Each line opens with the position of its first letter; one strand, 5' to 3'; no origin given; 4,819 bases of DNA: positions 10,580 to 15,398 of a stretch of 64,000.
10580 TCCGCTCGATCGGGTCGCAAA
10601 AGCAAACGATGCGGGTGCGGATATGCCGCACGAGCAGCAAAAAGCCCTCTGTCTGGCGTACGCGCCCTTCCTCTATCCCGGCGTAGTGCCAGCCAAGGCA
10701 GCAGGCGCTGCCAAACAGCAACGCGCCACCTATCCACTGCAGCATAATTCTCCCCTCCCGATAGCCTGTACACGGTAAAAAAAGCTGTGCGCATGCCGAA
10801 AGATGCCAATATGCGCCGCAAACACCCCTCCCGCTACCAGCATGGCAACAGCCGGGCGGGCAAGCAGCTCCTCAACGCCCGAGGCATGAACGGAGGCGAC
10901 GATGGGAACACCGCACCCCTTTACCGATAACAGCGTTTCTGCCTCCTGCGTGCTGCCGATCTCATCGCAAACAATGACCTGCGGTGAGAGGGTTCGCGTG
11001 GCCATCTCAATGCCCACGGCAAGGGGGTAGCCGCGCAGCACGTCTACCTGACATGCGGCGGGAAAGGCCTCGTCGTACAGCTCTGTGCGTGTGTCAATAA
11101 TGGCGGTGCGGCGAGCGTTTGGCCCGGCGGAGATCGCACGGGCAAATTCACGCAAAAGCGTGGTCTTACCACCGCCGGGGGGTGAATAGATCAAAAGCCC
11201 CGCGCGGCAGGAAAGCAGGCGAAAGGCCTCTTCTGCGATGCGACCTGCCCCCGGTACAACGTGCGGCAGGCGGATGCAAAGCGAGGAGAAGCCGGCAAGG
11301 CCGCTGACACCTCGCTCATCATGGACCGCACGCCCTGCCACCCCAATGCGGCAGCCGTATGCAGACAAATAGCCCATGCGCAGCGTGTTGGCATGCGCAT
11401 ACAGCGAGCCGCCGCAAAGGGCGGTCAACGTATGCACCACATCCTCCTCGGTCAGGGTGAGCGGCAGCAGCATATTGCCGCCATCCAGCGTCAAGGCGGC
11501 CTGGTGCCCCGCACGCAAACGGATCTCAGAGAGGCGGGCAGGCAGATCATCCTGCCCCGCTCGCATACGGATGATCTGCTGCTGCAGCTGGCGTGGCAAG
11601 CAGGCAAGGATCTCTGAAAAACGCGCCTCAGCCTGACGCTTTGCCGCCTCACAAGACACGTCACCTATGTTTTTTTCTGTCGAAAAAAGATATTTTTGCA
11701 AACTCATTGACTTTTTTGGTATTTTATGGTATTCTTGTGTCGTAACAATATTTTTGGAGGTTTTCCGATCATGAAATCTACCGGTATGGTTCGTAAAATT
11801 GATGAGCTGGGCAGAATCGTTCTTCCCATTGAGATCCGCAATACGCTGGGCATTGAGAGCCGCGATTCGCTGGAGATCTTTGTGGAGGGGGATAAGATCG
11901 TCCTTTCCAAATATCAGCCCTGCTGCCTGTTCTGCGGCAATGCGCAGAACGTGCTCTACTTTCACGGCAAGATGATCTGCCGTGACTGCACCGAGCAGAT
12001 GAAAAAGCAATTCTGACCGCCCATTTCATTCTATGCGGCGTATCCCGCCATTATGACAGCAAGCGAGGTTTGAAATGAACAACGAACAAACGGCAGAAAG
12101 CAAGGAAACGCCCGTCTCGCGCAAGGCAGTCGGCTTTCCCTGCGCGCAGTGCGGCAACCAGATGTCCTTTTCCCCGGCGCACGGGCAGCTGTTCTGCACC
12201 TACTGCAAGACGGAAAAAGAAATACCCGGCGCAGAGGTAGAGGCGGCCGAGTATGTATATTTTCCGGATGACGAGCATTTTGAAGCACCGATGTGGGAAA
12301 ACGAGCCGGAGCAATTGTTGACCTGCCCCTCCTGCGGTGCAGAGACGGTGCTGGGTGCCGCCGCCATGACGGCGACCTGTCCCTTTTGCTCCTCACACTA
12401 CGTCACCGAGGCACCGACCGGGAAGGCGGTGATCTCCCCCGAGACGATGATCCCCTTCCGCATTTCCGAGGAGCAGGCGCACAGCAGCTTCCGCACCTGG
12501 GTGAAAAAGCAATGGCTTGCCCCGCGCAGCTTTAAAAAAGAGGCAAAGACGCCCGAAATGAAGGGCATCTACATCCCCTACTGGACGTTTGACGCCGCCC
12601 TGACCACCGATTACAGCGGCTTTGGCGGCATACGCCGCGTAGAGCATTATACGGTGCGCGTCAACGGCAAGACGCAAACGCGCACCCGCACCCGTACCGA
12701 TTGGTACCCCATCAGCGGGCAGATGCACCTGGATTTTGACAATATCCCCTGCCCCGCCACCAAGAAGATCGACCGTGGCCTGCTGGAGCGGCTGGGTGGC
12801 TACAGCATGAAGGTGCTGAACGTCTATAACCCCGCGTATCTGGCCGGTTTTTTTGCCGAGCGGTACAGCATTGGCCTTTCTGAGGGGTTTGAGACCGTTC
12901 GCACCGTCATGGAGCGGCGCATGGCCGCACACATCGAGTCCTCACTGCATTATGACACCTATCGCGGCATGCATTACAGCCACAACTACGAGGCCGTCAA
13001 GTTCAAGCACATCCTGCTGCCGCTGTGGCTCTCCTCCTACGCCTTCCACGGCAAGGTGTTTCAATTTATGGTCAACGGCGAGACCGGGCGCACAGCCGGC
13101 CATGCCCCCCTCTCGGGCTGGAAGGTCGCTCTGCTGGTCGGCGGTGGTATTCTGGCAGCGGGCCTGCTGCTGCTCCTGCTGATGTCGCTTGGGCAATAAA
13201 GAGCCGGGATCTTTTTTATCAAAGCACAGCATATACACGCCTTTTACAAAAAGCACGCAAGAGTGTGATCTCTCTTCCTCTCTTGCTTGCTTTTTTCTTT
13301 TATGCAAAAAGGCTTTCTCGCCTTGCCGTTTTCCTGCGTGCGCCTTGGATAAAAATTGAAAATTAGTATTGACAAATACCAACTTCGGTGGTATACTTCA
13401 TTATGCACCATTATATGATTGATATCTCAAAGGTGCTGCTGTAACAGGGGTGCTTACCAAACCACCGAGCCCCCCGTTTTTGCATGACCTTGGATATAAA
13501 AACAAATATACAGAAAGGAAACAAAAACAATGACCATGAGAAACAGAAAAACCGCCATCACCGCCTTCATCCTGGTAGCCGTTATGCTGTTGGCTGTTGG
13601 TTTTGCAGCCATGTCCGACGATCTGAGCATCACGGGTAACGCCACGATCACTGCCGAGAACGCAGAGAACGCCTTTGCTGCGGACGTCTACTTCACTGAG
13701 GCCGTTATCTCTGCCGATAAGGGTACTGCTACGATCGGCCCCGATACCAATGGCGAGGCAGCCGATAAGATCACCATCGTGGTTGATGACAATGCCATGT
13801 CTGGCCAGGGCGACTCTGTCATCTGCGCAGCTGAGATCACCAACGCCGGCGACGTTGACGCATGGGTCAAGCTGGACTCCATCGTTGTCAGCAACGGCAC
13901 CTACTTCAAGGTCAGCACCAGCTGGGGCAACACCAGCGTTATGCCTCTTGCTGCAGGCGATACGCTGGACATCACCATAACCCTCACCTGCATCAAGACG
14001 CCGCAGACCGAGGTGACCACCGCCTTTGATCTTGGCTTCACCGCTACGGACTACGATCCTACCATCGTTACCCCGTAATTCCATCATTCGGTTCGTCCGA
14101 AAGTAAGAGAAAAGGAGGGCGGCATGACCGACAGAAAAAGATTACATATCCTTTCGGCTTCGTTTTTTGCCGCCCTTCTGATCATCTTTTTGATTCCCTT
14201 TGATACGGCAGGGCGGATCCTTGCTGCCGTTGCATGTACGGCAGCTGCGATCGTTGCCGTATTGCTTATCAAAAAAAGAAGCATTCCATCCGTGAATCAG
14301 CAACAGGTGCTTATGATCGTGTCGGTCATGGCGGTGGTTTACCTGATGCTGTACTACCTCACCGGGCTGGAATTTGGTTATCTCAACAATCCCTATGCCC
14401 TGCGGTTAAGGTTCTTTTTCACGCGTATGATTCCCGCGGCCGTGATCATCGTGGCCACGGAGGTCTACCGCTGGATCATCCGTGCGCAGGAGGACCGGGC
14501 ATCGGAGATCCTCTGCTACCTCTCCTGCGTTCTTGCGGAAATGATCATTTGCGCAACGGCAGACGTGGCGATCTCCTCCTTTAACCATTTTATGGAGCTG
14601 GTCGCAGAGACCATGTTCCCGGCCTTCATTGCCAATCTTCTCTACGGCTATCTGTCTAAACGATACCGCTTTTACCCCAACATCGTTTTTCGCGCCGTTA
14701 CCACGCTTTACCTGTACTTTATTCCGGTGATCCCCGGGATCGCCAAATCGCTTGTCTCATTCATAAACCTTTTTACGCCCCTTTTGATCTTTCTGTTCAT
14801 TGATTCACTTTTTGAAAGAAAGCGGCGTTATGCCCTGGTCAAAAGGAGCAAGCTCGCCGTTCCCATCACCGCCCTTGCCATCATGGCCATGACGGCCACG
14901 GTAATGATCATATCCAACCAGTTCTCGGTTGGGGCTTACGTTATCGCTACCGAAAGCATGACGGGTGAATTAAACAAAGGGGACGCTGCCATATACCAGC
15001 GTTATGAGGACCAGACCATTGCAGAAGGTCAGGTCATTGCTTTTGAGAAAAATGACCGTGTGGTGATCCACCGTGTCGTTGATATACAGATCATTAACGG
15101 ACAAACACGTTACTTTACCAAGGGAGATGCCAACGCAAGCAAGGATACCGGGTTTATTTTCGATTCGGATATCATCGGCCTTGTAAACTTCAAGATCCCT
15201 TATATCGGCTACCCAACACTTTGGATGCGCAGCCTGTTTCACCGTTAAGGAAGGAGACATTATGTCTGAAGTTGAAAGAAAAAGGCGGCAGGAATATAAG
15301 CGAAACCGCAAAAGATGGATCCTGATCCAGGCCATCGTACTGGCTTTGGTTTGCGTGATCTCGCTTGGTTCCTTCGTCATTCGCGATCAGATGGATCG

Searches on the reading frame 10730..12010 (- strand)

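Call 76: search_protein_families(library=pfam, proteins=[window:10730-12010:-])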
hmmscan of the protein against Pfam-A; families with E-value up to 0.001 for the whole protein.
window:10730-12010:- (426 aa): 1 family
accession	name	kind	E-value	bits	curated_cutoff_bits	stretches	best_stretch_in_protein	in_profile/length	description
PF19568.5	Spore_III_AA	-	5.7e-36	124.6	27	1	155-400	24-283/306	Sporulation stage III, protein AA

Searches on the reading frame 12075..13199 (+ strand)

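Call 76: search_protein_families(library=pfam, proteins=[window:12075-13199:+])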
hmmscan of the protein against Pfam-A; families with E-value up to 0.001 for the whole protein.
window:12075-13199:+ (374 aa): 2 families
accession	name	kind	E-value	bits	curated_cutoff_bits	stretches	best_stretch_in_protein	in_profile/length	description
PF11781.13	Zn_ribbon_RRN7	-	4.9e-05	23.3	27.1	1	20-46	4-29/32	Zinc-finger of RNA-polymerase I-specific TFIIB, Rrn7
PF01155.25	HypA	-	0.00032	21.1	28.9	0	77-110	66-97/112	Hydrogenase/urease nickel incorporation, metallochaperone, hypA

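Call 79: search_protein_families(library=ncbifam, proteins=[window:12075-13199:+], max_evalue=0.01)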
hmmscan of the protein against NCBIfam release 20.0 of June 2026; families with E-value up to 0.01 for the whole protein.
window:12075-13199:+ (374 aa): 0 families

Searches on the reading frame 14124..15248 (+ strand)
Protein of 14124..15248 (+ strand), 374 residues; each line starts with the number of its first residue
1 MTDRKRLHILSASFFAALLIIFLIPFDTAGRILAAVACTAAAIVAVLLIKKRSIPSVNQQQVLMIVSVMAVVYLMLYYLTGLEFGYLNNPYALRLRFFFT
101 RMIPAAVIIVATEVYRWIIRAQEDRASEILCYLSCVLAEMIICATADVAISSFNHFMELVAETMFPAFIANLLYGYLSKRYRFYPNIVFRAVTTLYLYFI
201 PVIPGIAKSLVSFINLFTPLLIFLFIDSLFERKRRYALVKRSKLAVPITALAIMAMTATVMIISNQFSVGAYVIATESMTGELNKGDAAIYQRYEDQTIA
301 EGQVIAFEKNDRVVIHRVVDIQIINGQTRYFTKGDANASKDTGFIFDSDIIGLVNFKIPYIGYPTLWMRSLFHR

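Call 77: search_protein_families(library=pfam, proteins=[window:14124-15248:+])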
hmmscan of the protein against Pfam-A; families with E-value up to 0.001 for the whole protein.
window:14124-15248:+ (374 aa): 1 family
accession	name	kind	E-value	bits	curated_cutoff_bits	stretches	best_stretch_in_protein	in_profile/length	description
PF10502.14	Peptidase_S26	-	1e-05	26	22.9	1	252-319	6-78/168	Signal peptidase, peptidase S26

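Call 79: search_protein_families(library=ncbifam, proteins=[window:14124-15248:+], max_evalue=0.01)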
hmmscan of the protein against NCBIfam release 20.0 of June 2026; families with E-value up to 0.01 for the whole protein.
window:14124-15248:+ (374 aa): 3 families
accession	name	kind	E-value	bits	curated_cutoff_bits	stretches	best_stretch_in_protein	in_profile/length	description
TIGR02228.1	sigpep_I_arch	equivalog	2e-21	76.5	51.85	1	249-366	9-131/158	signal peptidase I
NF046067.1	SigPepSipWBacil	equivalog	1.4e-13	50.8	190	1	273-363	42-135/189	signal peptidase I SipW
TIGR02227.1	sigpep_I_bact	equivalog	1.5e-07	31.4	47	1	253-320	4-76/162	signal peptidase I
